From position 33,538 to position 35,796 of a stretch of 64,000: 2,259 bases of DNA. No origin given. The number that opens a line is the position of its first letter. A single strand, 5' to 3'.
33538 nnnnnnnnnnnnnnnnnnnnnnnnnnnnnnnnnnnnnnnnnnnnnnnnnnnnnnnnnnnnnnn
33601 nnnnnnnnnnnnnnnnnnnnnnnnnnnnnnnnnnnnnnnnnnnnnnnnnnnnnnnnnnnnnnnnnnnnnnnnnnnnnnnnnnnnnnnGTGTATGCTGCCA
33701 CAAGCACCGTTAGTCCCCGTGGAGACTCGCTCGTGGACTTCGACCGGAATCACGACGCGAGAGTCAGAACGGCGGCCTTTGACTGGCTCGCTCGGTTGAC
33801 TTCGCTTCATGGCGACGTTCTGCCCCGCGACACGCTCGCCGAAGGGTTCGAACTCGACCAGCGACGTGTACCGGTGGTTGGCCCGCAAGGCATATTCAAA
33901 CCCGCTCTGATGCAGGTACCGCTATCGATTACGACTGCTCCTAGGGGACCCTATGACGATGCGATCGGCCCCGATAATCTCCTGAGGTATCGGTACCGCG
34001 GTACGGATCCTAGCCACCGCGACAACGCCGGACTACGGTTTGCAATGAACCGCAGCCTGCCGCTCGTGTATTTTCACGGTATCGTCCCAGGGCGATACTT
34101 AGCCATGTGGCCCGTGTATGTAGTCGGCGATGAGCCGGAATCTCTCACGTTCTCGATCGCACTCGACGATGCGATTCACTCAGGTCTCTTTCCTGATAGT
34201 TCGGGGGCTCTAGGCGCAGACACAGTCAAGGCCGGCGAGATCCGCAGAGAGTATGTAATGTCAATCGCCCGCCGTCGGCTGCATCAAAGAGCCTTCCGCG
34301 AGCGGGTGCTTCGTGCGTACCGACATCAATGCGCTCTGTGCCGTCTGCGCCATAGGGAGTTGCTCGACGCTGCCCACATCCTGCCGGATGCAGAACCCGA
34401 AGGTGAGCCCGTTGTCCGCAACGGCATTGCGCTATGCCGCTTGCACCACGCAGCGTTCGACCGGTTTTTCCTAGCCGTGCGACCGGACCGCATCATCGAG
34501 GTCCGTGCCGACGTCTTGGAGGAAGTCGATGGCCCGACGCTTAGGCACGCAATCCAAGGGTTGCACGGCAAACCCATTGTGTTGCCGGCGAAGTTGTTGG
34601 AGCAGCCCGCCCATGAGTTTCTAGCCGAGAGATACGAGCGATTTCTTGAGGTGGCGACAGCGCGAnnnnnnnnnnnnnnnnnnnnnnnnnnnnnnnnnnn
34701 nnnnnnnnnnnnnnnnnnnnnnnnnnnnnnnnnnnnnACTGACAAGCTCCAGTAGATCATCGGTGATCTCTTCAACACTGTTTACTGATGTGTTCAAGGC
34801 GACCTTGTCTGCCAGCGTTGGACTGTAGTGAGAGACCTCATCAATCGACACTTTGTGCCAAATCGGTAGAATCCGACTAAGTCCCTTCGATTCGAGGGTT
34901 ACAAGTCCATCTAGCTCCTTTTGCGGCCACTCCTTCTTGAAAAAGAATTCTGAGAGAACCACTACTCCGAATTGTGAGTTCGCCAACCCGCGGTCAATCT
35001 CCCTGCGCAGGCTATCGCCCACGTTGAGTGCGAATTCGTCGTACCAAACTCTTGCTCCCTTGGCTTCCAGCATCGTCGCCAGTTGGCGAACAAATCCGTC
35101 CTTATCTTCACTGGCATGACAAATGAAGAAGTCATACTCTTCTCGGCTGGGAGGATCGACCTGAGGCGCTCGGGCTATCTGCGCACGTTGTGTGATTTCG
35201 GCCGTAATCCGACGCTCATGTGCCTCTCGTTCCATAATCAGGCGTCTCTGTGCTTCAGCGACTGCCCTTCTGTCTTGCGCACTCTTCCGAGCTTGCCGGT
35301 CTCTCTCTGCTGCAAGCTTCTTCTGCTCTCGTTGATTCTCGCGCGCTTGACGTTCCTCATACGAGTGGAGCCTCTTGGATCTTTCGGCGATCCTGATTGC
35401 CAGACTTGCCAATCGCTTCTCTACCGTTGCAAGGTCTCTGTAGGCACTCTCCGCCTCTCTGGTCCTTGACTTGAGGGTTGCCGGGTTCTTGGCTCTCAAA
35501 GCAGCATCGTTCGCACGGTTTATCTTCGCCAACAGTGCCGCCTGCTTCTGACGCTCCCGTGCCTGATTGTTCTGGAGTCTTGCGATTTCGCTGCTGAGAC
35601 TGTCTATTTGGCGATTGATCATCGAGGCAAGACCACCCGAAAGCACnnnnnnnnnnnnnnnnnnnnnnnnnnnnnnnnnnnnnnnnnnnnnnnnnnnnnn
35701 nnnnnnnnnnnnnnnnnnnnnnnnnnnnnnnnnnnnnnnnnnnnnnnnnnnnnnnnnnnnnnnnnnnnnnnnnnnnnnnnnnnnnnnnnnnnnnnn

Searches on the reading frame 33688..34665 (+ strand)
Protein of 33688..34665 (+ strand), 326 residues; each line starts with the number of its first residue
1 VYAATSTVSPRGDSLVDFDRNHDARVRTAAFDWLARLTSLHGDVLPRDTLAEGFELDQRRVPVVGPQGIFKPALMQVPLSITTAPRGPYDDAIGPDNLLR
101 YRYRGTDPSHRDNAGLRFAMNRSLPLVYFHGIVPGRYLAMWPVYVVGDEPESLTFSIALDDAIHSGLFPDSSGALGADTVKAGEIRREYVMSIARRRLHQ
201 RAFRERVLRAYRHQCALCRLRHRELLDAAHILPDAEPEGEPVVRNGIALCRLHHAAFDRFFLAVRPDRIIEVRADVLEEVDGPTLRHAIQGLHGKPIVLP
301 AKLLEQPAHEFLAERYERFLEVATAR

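Call 30: search_protein_families(library=pfam, proteins=[window:33688-34665:+], max_evalue=0.01)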
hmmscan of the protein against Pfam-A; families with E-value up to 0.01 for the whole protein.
window:33688-34665:+ (326 aa): 1 family
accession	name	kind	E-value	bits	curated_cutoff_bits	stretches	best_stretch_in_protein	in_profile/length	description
PF13391.12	HNH_2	-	8.2e-11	42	21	1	215-264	1-65/66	HNH endonuclease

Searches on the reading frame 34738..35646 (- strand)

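Call 30: search_protein_families(library=pfam, proteins=[window:34738-35646:-], max_evalue=0.01)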
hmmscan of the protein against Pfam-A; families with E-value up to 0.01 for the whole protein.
window:34738-35646:- (303 aa): 3 families
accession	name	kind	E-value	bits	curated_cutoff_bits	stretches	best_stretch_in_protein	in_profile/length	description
PF13676.11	TIR_2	-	2.3e-20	73.7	28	1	173-267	1-93/122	TIR domain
PF01582.25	TIR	-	8.6e-10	39.1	21.3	1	171-283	2-115/179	TIR domain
PF14282.11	FlxA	-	0.00088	19.8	26.3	1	8-37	52-81/101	FlxA-like protein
